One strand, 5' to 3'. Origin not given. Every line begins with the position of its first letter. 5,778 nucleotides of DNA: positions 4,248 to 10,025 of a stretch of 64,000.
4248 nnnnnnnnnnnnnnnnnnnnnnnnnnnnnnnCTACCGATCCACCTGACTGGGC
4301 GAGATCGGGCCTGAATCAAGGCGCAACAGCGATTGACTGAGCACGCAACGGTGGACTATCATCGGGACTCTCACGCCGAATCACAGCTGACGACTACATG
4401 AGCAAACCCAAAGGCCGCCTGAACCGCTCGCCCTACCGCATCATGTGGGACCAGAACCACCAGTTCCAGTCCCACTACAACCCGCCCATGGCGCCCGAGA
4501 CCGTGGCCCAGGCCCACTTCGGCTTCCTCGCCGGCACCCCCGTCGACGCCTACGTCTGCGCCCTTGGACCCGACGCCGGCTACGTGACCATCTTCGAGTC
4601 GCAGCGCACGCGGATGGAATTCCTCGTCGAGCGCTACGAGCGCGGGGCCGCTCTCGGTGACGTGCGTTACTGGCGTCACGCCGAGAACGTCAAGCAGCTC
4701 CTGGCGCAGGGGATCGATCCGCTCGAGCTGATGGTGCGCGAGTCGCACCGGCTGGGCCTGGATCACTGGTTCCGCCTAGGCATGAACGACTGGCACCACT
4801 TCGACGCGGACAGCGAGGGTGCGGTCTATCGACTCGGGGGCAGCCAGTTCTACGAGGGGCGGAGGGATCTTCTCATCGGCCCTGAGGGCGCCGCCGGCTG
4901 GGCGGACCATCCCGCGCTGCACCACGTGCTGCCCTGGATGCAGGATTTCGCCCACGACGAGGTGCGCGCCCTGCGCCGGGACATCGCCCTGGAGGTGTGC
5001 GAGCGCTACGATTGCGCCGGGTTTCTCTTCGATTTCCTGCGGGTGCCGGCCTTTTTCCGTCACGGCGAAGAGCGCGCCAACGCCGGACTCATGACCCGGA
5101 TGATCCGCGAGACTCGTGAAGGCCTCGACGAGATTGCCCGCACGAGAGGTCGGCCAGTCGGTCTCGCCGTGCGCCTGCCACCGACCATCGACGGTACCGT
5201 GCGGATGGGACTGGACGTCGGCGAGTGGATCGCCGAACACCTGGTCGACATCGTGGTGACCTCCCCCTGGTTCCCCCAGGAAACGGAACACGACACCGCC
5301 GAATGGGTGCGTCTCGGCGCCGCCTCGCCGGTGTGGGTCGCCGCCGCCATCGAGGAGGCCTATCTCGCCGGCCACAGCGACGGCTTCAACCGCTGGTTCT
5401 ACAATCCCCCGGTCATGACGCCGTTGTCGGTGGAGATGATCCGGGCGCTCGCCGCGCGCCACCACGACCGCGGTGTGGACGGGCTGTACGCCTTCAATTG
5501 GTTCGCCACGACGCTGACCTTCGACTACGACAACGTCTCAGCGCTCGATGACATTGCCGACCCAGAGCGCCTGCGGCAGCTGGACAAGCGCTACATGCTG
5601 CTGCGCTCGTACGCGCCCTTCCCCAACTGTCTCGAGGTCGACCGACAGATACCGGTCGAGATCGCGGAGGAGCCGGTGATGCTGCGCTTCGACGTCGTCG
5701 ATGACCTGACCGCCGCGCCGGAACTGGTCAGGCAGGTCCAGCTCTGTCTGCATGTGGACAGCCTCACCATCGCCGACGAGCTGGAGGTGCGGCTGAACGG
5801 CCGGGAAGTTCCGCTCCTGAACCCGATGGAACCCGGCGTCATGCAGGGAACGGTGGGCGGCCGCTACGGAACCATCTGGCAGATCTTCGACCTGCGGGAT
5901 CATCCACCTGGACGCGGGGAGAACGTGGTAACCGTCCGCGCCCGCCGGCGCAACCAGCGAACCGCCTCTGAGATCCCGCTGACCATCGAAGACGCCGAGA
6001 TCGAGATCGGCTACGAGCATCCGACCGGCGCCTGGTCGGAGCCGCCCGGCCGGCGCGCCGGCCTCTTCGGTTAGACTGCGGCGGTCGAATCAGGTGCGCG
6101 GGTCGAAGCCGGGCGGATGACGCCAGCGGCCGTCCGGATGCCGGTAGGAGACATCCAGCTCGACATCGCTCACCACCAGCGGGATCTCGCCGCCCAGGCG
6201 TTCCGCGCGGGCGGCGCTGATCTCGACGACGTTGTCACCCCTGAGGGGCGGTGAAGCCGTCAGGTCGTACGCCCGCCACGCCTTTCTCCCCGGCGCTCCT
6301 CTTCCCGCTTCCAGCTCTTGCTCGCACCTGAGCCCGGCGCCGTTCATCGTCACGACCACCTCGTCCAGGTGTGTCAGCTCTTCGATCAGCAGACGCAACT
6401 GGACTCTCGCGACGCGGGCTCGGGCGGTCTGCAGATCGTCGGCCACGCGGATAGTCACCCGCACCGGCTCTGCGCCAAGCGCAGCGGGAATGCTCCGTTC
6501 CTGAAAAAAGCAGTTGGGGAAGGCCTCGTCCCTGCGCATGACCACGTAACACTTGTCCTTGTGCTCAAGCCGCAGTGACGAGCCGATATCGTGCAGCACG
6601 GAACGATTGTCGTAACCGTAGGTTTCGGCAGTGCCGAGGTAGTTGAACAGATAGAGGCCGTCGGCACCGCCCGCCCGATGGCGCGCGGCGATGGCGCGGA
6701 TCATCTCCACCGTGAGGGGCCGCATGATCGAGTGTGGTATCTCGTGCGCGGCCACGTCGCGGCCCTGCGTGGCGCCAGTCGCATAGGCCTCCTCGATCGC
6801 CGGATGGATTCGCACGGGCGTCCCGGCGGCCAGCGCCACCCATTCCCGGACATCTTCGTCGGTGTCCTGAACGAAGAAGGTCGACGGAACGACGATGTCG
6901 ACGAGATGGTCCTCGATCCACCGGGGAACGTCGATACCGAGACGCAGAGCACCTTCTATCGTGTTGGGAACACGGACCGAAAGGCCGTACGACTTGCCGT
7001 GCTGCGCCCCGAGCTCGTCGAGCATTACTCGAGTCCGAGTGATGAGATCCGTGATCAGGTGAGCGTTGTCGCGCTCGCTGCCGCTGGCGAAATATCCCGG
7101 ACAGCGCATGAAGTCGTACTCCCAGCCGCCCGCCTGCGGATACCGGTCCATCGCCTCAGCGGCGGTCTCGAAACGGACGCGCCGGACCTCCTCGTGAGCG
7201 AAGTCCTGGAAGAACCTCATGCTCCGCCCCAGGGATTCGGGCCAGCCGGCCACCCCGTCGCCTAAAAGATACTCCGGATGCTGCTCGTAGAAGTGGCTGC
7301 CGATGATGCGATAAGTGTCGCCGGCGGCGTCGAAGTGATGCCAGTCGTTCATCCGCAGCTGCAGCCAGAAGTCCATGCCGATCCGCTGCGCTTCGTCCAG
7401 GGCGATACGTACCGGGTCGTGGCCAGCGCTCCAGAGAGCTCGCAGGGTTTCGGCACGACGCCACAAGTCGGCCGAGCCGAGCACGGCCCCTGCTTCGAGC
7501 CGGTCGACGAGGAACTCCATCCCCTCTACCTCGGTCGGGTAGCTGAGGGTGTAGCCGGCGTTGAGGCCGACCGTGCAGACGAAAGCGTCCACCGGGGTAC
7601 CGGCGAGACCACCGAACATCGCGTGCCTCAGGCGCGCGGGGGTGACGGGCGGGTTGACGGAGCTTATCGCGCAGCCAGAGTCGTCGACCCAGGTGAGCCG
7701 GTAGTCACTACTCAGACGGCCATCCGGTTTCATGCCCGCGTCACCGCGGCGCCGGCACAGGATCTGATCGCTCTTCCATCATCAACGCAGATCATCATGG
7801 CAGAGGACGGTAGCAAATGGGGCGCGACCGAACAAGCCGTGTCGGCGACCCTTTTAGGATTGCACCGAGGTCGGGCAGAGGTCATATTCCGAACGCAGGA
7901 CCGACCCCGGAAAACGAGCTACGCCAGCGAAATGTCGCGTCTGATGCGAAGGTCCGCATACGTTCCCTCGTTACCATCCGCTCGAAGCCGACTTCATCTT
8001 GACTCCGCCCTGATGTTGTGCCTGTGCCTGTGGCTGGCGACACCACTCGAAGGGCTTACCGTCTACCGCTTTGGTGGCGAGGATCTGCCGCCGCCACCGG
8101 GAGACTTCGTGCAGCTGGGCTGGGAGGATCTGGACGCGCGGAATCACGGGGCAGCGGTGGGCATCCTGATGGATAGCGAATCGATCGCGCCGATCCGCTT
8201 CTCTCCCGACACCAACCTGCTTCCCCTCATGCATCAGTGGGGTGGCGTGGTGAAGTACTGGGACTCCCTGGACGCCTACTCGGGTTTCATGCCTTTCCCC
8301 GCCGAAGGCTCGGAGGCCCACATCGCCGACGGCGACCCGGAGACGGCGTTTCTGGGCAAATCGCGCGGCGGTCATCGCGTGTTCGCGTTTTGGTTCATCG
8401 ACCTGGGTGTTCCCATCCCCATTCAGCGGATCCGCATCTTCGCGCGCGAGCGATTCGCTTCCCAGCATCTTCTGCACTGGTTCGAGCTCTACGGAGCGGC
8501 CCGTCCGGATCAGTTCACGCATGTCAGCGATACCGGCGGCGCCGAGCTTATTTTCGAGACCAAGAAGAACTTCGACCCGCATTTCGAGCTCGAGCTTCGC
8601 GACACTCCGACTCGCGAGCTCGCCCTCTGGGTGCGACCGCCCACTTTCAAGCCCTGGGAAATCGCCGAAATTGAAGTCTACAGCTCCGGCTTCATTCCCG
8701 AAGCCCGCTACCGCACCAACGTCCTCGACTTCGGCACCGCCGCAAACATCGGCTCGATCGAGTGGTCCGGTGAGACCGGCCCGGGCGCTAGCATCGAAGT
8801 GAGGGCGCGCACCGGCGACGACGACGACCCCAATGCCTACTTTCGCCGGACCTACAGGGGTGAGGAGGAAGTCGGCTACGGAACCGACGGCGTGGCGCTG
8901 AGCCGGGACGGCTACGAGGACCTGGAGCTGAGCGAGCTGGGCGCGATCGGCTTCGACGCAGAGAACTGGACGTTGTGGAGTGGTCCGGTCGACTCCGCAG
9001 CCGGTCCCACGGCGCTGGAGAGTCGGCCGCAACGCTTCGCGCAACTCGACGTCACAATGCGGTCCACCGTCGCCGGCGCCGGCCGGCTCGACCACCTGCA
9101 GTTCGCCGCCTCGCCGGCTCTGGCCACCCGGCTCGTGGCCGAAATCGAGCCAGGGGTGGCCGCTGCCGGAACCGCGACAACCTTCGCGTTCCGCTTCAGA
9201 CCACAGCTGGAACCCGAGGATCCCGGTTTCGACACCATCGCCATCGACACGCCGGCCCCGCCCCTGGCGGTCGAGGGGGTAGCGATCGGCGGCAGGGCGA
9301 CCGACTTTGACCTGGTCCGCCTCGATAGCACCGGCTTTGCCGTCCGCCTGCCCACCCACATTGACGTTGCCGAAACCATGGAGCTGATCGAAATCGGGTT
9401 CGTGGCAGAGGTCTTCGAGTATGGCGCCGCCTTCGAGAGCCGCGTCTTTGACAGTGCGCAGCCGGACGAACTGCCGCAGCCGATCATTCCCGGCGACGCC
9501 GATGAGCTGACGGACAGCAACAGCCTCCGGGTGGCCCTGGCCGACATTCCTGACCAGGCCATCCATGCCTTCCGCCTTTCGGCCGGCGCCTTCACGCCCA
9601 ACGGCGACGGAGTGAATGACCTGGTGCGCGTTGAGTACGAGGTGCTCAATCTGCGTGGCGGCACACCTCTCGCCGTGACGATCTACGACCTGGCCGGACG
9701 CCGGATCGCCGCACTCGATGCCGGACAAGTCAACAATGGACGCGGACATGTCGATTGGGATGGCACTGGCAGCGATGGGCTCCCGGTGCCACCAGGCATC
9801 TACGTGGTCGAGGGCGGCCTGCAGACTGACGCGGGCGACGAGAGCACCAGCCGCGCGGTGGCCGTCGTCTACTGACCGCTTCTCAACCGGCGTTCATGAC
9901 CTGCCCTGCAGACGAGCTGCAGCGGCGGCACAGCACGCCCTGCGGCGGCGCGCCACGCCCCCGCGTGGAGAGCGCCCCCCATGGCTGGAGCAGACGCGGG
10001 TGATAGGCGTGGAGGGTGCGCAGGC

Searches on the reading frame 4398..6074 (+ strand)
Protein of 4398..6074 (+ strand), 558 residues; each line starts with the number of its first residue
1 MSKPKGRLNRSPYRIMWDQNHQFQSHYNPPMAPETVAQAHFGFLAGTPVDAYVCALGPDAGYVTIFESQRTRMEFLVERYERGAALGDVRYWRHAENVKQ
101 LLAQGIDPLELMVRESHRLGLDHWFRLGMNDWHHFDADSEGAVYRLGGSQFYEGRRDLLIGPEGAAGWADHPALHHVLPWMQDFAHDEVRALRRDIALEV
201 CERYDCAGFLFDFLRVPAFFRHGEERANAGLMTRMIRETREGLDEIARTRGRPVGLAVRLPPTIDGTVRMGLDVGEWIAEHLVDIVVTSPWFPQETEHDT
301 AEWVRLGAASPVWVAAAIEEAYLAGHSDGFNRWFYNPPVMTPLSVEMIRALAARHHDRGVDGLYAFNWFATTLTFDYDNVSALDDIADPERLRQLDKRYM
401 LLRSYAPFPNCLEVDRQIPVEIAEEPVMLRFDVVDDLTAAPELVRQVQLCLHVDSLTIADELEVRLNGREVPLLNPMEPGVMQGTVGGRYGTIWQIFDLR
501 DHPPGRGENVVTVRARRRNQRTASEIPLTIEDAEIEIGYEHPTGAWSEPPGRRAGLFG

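Call 11: search_protein_families(library=pfam, proteins=[window:4398-6074:+], max_evalue=0.001)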
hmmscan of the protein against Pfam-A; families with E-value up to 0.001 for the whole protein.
window:4398-6074:+ (558 aa): 0 families

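Call 30: search_protein_families(library=pfam, proteins=[window:4398-6074:+], max_evalue=0.1)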
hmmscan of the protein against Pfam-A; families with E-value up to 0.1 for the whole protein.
window:4398-6074:+ (558 aa): 1 family
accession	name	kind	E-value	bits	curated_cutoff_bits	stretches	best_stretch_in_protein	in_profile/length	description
PF02638.21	GHL10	-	0.0052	16.4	27.9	1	90-212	53-161/311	Glycosyl hydrolase-like 10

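Call 63: search_protein_families(library=ncbifam, proteins=[window:4398-6074:+], max_evalue=0.01)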
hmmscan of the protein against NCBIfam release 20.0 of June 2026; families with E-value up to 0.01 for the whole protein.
window:4398-6074:+ (558 aa): 0 families

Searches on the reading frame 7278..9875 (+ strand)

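Call 11: search_protein_families(library=pfam, proteins=[window:7278-9875:+], max_evalue=0.001)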
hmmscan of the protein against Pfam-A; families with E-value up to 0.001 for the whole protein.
window:7278-9875:+ (865 aa): 2 families
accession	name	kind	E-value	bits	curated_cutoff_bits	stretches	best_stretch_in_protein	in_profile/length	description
PF13860.13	FlgD_ig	-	1e-07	32.3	27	1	798-844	25-71/79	FlgD Ig-like domain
PF13585.12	CHU_C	-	6.5e-05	23.4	27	1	771-843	6-67/86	CHU_C Type IX secretion signal domain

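Call 63: search_protein_families(library=ncbifam, proteins=[window:7278-9875:+], max_evalue=0.01)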
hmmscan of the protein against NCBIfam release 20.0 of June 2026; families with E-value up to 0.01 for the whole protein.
window:7278-9875:+ (865 aa): 3 families
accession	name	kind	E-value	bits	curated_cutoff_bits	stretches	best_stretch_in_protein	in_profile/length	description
NF005176.1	PRK06655.1-1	equivalog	1.5e-06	28.3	230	1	798-849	99-150/197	flagellar hook assembly protein FlgD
NF009276.0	PRK12633.1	equivalog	0.0023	17.7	383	1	796-847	129-180/234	flagellar basal body rod modification protein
TIGR04131.1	Bac_Flav_CTERM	domain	0.0056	16.8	35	0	771-830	6-54/85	T9SS type B sorting domain-containing protein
